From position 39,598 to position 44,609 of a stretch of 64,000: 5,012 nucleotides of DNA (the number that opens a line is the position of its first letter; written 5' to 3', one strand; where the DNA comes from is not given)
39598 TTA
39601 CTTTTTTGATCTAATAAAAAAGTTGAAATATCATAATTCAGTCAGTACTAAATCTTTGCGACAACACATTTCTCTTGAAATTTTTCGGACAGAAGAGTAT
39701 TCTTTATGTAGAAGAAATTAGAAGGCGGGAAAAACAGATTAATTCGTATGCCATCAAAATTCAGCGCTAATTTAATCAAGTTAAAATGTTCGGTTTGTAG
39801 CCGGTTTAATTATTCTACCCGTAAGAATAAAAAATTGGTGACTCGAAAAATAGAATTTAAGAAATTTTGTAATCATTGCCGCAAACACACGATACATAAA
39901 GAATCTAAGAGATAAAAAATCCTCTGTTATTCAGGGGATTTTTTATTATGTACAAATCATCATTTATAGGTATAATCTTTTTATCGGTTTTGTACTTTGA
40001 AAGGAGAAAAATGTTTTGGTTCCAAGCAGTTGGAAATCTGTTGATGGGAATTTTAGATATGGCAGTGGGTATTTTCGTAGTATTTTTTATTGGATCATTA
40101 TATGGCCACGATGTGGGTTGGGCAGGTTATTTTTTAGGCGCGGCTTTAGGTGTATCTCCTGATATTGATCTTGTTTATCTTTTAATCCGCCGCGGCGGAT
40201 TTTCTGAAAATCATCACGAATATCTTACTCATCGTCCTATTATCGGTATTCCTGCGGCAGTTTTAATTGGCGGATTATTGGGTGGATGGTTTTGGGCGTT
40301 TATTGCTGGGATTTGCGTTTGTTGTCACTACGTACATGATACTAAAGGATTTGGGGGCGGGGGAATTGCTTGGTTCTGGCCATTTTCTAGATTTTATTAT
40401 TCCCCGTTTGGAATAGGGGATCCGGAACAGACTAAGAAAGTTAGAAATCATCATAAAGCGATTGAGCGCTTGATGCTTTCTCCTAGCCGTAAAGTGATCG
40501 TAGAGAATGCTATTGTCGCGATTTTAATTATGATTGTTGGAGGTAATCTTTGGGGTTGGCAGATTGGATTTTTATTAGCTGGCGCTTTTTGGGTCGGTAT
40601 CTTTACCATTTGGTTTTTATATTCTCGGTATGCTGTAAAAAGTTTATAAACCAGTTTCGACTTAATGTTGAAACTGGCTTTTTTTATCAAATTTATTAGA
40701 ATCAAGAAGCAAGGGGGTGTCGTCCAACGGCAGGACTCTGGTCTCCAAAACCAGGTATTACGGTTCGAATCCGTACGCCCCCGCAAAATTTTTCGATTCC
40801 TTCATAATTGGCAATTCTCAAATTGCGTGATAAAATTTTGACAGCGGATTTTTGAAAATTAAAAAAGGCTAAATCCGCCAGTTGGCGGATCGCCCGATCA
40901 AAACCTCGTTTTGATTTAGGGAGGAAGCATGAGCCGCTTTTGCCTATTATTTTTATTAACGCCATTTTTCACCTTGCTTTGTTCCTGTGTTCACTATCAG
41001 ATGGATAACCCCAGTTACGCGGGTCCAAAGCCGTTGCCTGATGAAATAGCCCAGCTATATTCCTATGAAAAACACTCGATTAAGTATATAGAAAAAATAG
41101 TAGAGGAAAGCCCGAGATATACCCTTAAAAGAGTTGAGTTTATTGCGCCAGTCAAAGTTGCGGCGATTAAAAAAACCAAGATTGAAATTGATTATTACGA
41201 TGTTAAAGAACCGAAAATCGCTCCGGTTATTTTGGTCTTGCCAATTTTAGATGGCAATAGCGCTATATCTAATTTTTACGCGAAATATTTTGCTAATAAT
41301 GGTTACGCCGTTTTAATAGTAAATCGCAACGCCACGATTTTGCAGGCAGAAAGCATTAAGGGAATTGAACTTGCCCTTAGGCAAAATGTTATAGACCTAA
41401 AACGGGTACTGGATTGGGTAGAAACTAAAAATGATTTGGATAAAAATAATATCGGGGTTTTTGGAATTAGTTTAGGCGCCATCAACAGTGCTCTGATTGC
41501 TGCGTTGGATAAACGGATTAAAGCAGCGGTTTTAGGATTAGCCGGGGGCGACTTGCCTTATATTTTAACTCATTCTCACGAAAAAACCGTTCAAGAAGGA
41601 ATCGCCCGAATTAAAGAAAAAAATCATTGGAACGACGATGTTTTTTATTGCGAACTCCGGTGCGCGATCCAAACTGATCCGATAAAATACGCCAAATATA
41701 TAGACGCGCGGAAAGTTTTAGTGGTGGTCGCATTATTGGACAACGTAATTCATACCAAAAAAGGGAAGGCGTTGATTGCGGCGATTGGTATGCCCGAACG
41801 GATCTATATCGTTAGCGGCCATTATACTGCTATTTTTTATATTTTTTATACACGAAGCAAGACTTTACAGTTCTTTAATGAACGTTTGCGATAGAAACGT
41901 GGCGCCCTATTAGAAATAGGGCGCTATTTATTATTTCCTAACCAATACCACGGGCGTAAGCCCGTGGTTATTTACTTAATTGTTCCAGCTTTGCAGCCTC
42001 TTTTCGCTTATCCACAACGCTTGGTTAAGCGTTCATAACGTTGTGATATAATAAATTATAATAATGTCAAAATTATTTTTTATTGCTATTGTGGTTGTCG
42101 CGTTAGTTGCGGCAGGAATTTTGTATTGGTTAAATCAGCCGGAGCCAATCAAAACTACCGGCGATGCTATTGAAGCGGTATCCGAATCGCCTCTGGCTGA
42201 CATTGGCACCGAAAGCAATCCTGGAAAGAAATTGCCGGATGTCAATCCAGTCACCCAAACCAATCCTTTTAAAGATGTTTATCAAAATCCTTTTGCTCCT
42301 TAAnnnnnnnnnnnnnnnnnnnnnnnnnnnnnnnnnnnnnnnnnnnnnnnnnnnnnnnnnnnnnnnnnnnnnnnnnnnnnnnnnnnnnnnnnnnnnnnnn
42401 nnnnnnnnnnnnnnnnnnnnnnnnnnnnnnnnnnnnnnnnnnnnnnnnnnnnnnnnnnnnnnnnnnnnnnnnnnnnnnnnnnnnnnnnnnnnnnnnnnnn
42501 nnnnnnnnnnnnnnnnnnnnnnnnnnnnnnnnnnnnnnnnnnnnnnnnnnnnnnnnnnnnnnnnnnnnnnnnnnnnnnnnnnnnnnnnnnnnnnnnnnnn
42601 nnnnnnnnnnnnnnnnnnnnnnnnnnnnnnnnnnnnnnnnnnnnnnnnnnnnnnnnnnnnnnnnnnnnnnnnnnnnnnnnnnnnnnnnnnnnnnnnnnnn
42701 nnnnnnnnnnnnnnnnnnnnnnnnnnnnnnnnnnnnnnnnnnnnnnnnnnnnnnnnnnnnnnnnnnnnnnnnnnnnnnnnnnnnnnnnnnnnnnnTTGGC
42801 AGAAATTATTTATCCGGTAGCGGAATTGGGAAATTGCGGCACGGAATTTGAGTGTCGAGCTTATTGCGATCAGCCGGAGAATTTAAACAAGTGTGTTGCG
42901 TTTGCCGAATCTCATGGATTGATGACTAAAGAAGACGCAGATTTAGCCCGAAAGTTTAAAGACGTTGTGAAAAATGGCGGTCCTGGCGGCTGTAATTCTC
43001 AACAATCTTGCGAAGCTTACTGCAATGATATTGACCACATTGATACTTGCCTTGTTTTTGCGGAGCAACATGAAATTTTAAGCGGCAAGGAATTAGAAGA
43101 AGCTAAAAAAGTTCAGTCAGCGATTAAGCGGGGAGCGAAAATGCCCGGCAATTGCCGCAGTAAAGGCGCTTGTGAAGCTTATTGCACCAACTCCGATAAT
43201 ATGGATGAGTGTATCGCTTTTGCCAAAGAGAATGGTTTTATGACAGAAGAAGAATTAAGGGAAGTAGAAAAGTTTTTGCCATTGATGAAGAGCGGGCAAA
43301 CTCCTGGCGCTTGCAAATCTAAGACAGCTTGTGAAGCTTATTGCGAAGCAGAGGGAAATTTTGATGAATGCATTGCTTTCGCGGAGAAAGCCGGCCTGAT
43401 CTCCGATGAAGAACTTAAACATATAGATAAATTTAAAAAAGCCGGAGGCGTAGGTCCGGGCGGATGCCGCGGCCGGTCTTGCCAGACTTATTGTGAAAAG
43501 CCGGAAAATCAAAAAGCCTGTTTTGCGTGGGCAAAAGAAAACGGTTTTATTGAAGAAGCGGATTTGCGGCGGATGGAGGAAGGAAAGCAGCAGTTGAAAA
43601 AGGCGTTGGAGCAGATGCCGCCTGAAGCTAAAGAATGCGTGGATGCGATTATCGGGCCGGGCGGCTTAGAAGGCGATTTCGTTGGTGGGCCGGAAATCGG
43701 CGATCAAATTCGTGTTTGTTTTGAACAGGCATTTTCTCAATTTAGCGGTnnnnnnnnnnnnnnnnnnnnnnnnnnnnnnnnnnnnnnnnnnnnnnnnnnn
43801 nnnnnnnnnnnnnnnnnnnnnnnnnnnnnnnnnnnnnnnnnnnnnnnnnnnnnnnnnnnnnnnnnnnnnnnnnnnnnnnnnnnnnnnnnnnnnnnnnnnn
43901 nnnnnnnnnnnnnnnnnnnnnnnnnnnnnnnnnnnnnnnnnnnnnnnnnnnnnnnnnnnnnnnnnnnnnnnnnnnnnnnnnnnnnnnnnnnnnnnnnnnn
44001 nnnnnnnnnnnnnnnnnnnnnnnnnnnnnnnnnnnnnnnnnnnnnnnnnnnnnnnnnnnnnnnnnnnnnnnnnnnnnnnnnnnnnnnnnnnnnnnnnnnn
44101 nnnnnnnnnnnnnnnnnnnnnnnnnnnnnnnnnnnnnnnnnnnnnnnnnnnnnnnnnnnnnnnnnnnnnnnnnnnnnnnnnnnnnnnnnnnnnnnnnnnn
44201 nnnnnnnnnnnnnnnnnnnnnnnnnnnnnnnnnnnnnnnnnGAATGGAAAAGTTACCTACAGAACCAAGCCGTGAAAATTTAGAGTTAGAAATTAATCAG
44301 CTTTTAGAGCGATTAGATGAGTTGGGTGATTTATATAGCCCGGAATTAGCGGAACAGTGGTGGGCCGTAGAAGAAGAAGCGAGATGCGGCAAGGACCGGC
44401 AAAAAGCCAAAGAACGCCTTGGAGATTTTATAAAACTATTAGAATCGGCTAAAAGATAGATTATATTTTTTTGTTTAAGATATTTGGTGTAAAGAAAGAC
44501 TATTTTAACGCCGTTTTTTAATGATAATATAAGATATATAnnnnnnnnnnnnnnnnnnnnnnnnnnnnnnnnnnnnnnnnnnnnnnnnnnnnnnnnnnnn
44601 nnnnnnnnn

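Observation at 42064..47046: Secreted-protein neighbourhood: 4-Cys tandem-repeat protein, atypical PI3/4-kinase/HipA-like kinase and S41 protease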

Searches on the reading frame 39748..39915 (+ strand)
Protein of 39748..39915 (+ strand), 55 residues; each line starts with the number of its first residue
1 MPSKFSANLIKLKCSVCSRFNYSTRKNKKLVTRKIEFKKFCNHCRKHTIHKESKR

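Call 70: search_protein_families(library=pfam, proteins=[window:39748-39915:+], max_evalue=0.01)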
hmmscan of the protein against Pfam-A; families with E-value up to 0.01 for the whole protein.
window:39748-39915:+ (55 aa): 1 family
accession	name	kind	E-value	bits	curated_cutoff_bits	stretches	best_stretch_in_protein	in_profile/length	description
PF00471.26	Ribosomal_L33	-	4.2e-17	62.7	25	1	9-54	2-47/47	Ribosomal protein L33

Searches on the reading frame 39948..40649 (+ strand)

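Call 70: search_protein_families(library=pfam, proteins=[window:39948-40649:+], max_evalue=0.01)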
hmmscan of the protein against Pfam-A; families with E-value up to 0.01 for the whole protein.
window:39948-40649:+ (233 aa): 1 family
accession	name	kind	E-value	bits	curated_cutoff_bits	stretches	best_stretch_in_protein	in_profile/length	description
PF04307.19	YdjM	-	2.6e-09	37.3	29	1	38-197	7-168/176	YdjM inner membrane protein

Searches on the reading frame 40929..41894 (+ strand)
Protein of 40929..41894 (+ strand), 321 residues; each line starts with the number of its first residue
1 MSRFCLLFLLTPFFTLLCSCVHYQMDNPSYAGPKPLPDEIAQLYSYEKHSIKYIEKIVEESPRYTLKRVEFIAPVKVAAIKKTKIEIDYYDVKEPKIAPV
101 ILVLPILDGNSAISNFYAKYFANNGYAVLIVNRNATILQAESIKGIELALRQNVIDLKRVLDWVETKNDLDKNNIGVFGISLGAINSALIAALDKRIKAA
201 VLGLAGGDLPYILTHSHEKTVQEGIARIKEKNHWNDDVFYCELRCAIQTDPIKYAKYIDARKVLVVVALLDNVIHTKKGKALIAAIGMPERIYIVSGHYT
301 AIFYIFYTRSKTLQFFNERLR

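Call 3: search_protein_families(library=pfam, proteins=[window:40929-41894:+], max_evalue=0.1)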
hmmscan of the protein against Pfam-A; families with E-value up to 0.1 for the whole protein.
window:40929-41894:+ (321 aa): 9 families
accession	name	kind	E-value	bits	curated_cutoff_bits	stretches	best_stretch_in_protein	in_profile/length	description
PF02129.25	Peptidase_S15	-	2.8e-07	31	23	1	108-209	46-132/262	X-Pro dipeptidyl-peptidase (S15 family)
PF00326.27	Peptidase_S9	-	7.9e-06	25.9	22.6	1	117-286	6-170/213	Prolyl oligopeptidase family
PF01738.24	DLH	-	0.00054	20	21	1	95-201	8-125/217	Dienelactone hydrolase family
PF12740.14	PETase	-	0.0017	18.3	28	1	96-201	52-153/263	PET hydrolase-like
PF08840.17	BAAT_C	-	0.0019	18.7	20.9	1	161-237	10-85/210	BAAT / Acyl-CoA thioester hydrolase C terminal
PF12715.13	Abhydrolase_7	-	0.014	15.1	21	1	158-201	210-253/388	Abhydrolase family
PF22244.2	GCE_fung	-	0.023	15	27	1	158-239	88-175/231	Glucuronyl esterase, fungi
PF20434.5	BD-FAE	-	0.03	14.3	26.8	1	118-195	40-111/215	BD-FAE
PF03403.19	PAF-AH_p_II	-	0.068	12.2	20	1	145-202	194-250/372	Platelet-activating factor acetylhydrolase, isoform II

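Call 4: search_protein_families(library=ncbifam, proteins=[window:40929-41894:+], max_evalue=0.1)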
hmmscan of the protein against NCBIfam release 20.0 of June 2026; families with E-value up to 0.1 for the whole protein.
window:40929-41894:+ (321 aa): 6 families
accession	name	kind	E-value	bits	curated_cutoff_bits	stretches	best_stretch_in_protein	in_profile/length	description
NF047920.1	lactonase_UilS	equivalog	1.2e-11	44.8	400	1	82-222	8-147/285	UilS family quorum-quenching N-acyl-homoserine lactonase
NF047337.1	hydrolase_RcgR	subfamily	5e-08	32.4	182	1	149-299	166-312/332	RcgR family putative quorum lactone hydrolase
NF033523.0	lasso_peptidase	equivalog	0.00095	18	400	1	121-222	432-543/638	Atxe2 family lasso peptide isopeptidase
NF050058.1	e_dPHAscl_type1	hypoth_equivalog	0.011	15.3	150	1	154-238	85-168/276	extracellular catalytic domain type 1 short-chain-length polyhydroxyalkanoate depolymerase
NF005489.0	PRK07102.1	equivalog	0.026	14.1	267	1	106-142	6-42/243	SDR family oxidoreductase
NF051441.1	BisHyethTerphBdeA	equivalog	0.05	12.8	520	0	115-201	116-196/305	bis(hydroxyethyl) terephthalate hydrolase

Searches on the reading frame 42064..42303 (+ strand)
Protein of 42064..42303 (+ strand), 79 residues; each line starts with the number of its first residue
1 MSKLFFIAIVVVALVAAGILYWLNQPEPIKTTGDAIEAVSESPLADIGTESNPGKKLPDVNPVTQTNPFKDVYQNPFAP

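Call 3: search_protein_families(library=pfam, proteins=[window:42064-42303:+], max_evalue=0.1)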
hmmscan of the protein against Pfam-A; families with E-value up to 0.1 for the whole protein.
window:42064-42303:+ (79 aa): 0 families

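Call 4: search_protein_families(library=ncbifam, proteins=[window:42064-42303:+], max_evalue=0.1)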
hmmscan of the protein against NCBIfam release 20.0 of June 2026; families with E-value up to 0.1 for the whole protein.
window:42064-42303:+ (79 aa): 1 family
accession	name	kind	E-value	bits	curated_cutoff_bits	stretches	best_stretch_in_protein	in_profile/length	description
NF047986.1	C_WD1278_WD0630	domain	0.075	13.2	27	0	7-27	35-55/64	TomO hydrophobic C-terminal domain-containing protein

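Call 49: search_protein_families(library=padloc, proteins=[window:42064-42303:+], max_evalue=0.01)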
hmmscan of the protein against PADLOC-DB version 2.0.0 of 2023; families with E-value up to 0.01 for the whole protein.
window:42064-42303:+ (79 aa): 0 families

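Call 78: list_cluster_members(proteins=[window:42064-42300:+, window:44244-44456:+, window:44541-45329:+, window:45697-47043:+])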
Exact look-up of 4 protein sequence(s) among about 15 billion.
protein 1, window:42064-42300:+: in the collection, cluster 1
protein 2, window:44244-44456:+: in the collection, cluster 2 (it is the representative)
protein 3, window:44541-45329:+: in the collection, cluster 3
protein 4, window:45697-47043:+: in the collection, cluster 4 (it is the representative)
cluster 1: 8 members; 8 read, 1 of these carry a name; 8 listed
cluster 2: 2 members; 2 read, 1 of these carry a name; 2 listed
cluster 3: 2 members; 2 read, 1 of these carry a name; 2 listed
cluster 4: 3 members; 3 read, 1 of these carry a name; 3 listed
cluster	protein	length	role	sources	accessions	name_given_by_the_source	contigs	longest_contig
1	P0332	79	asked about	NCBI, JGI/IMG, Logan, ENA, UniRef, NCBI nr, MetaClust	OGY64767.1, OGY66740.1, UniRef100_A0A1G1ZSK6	MAG: hypothetical protein A3I24_04440 [Candidatus Harrisonbacteria bacterium ... | Uncharacterized protein n=1 Tax=Candidatus Harrisonbacteria bacterium ... | MAG: hypothetical protein A3J53_02670 [Candidatus Harrisonbacteria bacterium ...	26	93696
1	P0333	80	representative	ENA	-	-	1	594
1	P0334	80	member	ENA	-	-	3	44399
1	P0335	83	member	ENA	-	-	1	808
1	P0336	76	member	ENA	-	-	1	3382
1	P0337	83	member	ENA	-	-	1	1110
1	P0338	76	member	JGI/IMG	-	-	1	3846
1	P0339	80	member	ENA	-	-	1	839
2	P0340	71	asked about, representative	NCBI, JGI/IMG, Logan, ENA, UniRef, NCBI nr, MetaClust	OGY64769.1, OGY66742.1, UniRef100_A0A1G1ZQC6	MAG: hypothetical protein A3I24_04450 [Candidatus Harrisonbacteria bacterium ... | Uncharacterized protein n=1 Tax=Candidatus Harrisonbacteria bacterium ... | MAG: hypothetical protein A3J53_02680 [Candidatus Harrisonbacteria bacterium ...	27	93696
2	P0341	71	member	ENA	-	-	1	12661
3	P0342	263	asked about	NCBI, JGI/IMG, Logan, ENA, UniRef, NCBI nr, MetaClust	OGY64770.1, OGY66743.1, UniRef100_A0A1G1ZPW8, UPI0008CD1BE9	MAG: hypothetical protein A3I24_04455 [Candidatus Harrisonbacteria bacterium ... | PI3K/PI4K catalytic domain-containing protein n=1 Tax=Candidatus Harrisonbacteria ... | MAG: hypothetical protein A3J53_02685 [Candidatus Harrisonbacteria bacterium ...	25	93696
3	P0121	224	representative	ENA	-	-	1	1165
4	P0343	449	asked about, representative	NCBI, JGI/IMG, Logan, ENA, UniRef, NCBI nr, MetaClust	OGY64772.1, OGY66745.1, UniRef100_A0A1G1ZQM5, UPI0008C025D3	MAG: hypothetical protein A3I24_04465 [Candidatus Harrisonbacteria bacterium ... | PDZ domain-containing protein n=1 Tax=Candidatus Harrisonbacteria bacterium ... | MAG: hypothetical protein A3J53_02695 [Candidatus Harrisonbacteria bacterium ...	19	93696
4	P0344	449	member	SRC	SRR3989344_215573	-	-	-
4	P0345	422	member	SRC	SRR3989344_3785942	-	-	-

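Call 79: find_encoding_contigs(protein=P0341, flank=8000, max_places=2)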
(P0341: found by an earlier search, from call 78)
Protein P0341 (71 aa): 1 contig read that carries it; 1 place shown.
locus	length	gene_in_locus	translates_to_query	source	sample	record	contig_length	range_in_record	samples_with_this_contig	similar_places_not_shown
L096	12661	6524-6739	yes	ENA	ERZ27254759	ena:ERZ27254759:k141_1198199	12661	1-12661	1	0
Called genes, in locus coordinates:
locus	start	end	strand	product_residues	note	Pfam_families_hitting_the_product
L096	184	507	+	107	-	-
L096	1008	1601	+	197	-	-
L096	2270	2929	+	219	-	PF04307:YdjM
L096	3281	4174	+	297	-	PF02129:Peptidase_S15 (weak), PF00326:Peptidase_S9 (weak)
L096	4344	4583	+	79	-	-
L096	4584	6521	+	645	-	-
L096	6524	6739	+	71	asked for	-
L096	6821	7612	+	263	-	PF00454:PI3_PI4_kinase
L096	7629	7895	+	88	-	-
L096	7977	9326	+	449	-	PF13180:PDZ_2 (weak), PF17820:PDZ_6 (weak), PF03572:Peptidase_S41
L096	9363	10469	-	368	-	PF01266:DAO, PF06039:Mqo (faint)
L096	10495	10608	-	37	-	-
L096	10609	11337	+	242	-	-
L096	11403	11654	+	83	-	-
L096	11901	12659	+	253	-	?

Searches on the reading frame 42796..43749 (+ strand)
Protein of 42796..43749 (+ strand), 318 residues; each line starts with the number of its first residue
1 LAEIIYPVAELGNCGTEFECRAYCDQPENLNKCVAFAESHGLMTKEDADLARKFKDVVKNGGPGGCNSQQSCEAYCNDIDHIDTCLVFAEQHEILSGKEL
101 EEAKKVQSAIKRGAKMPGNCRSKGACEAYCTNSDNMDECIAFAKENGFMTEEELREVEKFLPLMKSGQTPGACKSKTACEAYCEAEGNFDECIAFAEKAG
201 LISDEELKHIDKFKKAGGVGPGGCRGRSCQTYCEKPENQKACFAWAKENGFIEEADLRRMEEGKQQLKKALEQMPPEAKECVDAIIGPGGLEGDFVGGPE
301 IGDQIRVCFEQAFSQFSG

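Call 56: search_protein_representatives(protein=window:42796-43749:+)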
Query: 318 residues. Proteins with E-value up to 0.001 (for the whole library): 1706; up to 1e-10: 1453; up to 1e-30: 888. The best 150 are listed.
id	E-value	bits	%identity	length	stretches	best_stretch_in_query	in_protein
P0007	1.5e-122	425.5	53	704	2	2-318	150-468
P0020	8.0e-122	423.1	59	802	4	1-318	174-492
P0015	6.4e-120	416.8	53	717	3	1-313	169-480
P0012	6.4e-117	407.0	52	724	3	4-207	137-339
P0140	4.6e-116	404.2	41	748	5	3-260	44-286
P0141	1.2e-115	402.8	42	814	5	4-227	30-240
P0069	1.3e-115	402.7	52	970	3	3-312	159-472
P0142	2.0e-114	398.7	57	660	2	3-318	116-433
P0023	1.5e-113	395.9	47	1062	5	3-207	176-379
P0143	1.5e-113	395.9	43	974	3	3-207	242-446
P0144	4.9e-113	394.2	56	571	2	2-317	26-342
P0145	1.6e-111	389.2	49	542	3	3-253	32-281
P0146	3.9e-111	388.0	53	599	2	3-318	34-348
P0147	1.3e-110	386.2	49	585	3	96-312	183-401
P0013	1.8e-110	385.8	55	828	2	2-316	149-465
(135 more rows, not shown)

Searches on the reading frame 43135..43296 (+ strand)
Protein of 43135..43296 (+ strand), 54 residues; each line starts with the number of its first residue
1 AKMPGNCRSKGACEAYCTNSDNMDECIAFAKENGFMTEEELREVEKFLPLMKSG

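Call 73: search_solved_structures(query=A3, max_evalue=10, show_alignments=2)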
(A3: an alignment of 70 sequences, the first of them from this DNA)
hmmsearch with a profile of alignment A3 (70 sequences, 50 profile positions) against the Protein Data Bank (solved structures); distinct sequences matched with E-value up to 10: 1.
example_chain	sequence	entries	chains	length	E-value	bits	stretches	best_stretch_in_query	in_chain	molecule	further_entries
9jm7_A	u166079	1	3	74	0.92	12.8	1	27-45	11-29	LRD-2A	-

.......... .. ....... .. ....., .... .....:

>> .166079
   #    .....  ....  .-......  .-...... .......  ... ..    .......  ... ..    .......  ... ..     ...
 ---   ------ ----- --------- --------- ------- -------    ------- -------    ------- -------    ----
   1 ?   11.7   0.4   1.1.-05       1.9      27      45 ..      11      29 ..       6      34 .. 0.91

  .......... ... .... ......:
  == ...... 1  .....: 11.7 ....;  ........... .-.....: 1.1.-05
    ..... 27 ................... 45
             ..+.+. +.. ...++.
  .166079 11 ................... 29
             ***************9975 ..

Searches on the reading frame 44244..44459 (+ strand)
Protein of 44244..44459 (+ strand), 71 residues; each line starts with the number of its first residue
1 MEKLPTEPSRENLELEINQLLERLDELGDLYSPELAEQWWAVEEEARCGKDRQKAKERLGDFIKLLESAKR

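Call 3: search_protein_families(library=pfam, proteins=[window:44244-44459:+], max_evalue=0.1)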
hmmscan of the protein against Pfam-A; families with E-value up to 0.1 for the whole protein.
window:44244-44459:+ (71 aa): 1 family
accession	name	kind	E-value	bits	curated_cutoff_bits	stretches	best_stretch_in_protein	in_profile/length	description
PF22888.1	FIMAH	-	0.069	14.2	24.8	0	16-70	3-59/81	FIMAH domain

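Call 4: search_protein_families(library=ncbifam, proteins=[window:44244-44459:+], max_evalue=0.1)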
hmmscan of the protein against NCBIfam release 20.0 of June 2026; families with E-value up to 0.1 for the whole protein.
window:44244-44459:+ (71 aa): 0 families

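Call 49: search_protein_families(library=padloc, proteins=[window:44244-44459:+], max_evalue=0.01)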
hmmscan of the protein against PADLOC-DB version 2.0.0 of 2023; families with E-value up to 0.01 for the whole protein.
window:44244-44459:+ (71 aa): 0 families
